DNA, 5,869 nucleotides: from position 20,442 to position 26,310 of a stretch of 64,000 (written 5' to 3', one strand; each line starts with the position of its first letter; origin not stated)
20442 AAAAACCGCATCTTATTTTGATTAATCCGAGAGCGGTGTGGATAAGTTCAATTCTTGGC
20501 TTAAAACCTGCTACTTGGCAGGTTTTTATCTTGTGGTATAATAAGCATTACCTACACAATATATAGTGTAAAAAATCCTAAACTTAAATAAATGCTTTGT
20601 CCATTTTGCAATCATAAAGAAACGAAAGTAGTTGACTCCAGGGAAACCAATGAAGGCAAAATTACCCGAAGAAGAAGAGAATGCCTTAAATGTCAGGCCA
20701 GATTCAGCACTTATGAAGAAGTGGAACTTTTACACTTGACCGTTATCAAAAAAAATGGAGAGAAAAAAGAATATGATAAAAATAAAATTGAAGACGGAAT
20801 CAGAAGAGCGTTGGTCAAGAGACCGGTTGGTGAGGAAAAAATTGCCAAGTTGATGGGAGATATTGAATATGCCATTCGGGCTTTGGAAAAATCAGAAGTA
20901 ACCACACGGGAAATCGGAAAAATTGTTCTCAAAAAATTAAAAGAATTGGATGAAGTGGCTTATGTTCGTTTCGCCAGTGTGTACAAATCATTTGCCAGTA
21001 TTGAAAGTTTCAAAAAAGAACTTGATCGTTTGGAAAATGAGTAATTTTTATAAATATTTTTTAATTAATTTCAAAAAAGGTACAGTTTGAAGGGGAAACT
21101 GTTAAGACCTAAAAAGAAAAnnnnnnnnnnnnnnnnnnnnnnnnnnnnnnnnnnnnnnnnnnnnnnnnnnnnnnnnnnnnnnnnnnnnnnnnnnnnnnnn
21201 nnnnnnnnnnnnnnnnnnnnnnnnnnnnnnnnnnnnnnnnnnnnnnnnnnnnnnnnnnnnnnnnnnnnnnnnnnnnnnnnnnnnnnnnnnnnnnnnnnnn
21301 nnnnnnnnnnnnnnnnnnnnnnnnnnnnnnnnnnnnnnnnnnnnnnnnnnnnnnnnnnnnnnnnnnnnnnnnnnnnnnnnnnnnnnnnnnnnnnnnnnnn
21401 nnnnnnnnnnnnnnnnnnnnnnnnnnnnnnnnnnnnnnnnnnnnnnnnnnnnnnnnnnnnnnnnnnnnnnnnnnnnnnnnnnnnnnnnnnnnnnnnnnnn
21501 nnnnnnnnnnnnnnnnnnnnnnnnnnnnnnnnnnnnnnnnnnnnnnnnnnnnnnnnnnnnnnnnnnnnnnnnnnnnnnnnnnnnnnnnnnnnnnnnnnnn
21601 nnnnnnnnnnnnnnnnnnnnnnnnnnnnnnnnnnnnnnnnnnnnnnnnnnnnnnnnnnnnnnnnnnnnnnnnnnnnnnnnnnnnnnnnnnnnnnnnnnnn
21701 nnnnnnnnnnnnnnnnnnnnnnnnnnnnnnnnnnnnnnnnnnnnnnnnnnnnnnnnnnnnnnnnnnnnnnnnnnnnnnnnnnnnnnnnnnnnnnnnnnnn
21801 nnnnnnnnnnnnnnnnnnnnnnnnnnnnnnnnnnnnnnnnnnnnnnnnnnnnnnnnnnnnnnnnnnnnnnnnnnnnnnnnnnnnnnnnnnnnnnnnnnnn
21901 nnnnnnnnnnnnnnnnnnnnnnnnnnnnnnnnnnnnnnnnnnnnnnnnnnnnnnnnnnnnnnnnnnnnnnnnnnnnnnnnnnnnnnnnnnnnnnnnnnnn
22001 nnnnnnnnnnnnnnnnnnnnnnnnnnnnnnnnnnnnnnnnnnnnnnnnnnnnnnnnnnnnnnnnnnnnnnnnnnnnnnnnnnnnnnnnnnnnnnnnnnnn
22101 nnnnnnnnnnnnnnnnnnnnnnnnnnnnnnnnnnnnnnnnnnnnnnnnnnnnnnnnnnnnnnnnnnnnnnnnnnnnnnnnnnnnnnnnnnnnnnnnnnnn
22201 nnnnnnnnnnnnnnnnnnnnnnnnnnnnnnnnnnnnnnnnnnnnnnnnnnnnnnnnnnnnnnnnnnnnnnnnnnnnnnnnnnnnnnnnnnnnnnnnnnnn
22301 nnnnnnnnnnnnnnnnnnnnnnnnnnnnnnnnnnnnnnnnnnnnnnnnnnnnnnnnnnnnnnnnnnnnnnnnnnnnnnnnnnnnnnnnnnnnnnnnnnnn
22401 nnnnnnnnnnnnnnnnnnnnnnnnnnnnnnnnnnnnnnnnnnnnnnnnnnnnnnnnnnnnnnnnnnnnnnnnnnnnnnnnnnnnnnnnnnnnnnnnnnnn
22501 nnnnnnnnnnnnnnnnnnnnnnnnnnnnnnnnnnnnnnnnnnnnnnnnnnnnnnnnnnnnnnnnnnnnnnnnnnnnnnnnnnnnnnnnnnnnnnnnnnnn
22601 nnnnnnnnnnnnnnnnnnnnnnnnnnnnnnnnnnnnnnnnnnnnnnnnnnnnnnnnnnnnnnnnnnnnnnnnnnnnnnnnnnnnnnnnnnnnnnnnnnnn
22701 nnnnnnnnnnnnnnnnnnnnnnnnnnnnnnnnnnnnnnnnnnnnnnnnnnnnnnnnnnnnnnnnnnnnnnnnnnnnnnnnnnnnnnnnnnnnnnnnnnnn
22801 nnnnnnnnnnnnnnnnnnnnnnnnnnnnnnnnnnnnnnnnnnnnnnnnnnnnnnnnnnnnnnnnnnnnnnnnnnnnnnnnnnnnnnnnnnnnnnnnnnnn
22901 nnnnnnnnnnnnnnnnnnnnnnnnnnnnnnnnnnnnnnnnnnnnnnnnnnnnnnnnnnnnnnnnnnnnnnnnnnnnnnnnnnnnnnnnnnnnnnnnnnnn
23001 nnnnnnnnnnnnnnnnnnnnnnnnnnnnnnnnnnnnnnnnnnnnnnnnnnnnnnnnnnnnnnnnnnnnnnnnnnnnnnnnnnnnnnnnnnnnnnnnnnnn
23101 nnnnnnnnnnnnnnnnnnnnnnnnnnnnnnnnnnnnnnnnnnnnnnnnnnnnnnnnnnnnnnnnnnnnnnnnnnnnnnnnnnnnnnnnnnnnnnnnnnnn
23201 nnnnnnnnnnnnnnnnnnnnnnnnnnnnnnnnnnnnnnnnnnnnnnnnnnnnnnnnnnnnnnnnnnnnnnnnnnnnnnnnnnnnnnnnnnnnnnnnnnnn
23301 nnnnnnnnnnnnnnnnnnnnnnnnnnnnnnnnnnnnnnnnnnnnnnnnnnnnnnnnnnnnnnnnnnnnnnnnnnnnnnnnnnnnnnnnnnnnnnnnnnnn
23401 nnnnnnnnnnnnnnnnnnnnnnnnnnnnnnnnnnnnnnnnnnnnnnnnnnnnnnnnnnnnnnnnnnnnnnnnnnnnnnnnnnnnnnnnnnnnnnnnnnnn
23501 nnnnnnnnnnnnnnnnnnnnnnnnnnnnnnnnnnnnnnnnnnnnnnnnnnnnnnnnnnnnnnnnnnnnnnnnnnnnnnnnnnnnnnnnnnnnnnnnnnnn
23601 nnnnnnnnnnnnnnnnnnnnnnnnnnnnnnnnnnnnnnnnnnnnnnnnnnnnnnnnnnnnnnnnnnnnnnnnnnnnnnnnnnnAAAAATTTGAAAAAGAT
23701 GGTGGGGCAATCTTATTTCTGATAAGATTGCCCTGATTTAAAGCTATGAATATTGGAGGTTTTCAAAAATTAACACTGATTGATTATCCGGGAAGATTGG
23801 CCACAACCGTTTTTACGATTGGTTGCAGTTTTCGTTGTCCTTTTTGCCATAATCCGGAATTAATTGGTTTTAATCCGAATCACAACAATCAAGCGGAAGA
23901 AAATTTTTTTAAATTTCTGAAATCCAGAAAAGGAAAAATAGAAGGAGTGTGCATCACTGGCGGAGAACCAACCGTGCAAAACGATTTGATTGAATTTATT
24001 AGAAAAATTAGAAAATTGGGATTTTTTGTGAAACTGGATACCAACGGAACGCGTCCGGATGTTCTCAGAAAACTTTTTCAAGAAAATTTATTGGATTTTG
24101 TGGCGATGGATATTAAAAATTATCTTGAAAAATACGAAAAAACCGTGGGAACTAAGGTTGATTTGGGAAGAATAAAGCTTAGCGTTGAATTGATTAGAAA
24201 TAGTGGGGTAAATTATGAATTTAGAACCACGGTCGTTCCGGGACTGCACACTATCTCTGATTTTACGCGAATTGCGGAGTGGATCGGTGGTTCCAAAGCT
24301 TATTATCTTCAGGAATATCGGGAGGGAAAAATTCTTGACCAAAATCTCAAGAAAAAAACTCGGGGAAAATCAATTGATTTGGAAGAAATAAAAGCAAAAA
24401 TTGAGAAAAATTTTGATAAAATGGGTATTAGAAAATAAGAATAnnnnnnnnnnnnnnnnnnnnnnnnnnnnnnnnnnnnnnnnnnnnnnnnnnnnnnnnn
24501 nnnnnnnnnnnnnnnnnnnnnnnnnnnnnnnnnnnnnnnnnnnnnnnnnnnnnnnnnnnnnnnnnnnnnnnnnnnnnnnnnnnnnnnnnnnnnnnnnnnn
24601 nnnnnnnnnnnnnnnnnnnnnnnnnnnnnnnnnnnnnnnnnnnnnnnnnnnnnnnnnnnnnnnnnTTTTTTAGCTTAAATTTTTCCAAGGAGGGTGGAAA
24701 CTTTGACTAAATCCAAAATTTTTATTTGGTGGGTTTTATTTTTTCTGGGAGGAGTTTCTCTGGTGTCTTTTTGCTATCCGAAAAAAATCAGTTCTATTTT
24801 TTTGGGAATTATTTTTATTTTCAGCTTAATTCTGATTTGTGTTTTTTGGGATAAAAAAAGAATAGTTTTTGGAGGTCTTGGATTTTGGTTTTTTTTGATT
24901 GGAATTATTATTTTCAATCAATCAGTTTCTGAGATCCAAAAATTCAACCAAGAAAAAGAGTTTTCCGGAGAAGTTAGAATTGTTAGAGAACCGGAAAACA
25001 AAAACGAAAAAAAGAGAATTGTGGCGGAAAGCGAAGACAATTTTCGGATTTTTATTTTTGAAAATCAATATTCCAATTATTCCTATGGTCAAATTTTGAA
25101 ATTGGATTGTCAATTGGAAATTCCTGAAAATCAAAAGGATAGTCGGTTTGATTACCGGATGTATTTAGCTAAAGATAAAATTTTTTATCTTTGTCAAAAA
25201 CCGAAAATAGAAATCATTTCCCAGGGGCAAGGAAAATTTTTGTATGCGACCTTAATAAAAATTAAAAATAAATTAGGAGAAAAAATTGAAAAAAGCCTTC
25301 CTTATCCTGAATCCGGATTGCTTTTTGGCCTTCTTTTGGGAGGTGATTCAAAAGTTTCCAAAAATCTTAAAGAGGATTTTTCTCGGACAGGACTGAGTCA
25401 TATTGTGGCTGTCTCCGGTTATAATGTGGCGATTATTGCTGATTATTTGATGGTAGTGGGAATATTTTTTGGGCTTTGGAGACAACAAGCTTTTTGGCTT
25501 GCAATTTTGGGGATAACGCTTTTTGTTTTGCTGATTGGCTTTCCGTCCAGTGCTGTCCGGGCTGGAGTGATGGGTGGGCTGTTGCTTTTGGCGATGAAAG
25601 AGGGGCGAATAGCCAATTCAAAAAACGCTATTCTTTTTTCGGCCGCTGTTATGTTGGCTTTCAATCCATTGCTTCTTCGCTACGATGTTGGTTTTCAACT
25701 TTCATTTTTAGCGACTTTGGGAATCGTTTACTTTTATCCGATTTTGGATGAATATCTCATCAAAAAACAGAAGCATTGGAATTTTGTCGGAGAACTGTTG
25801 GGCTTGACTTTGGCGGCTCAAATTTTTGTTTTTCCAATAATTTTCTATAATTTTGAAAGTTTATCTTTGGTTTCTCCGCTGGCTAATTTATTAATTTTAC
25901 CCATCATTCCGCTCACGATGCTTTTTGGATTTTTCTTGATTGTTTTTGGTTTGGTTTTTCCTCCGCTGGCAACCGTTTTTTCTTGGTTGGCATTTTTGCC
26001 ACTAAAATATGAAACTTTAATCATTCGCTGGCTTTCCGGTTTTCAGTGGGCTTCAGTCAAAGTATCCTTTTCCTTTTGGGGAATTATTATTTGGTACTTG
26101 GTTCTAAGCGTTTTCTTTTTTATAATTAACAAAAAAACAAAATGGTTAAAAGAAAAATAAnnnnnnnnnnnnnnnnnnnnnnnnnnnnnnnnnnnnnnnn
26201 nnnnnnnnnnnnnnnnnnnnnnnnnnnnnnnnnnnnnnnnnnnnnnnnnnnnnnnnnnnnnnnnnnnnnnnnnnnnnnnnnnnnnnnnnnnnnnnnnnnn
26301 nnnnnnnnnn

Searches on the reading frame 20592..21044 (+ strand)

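Call 67: search_protein_families(library=pfam, proteins=[window:20592-21044:+], max_evalue=0.0001)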
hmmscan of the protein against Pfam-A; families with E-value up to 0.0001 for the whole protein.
window:20592-21044:+ (150 aa): 2 families
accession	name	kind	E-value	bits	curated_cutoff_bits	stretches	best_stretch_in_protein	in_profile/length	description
PF03477.21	ATP-cone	-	3.2e-20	72.9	25.8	1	50-134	2-85/88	ATP cone domain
PF22811.2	Zn_ribbon_NrdR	-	1.5e-19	70.1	27.2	1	1-42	1-42/42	Transcriptional repressor NrdR-like, N-terminal domain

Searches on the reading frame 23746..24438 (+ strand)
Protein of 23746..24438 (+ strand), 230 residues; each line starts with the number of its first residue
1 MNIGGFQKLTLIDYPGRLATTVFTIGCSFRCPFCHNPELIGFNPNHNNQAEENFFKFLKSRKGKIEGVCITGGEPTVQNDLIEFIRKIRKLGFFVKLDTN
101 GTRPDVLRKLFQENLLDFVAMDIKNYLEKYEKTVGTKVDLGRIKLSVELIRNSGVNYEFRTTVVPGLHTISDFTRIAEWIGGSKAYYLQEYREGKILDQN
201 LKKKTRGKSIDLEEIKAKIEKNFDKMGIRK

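Call 45: search_protein_families(library=pfam, proteins=[window:23746-24438:+], max_evalue=0.00001)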
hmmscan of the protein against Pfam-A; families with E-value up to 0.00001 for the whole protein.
window:23746-24438:+ (230 aa): 2 families
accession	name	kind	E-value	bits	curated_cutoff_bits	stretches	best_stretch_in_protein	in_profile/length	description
PF04055.27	Radical_SAM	-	1.4e-23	84.4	29.5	1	22-179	2-165/166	Radical SAM superfamily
PF13353.11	Fer4_12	-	2e-10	41.5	22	1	20-122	8-112/137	4Fe-4S single cluster domain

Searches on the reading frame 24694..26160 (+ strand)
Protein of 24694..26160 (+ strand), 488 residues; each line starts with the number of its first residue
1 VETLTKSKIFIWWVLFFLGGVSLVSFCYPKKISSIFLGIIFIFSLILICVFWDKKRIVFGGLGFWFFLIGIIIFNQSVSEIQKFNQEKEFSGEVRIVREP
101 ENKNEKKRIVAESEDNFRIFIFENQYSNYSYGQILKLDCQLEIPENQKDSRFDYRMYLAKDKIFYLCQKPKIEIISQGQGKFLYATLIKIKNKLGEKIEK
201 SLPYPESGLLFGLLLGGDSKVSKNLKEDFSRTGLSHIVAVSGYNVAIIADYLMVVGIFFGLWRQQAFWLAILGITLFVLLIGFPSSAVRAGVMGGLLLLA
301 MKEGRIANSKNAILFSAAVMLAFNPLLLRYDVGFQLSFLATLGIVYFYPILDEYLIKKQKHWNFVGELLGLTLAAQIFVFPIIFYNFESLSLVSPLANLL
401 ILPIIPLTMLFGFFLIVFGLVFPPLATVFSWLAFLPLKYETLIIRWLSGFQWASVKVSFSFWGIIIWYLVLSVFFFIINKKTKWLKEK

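Call 44: search_protein_families(library=pfam, proteins=[window:24694-26160:+], max_evalue=0.00001)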
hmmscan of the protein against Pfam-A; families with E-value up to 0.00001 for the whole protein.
window:24694-26160:+ (488 aa): 2 families
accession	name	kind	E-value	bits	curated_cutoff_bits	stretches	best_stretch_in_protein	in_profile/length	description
PF03772.21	Competence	-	5.3e-57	193.7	23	1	213-480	1-269/270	Competence protein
PF13567.11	DUF4131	-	4.6e-08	33.4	31.6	1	34-165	7-155/165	Domain of unknown function (DUF4131)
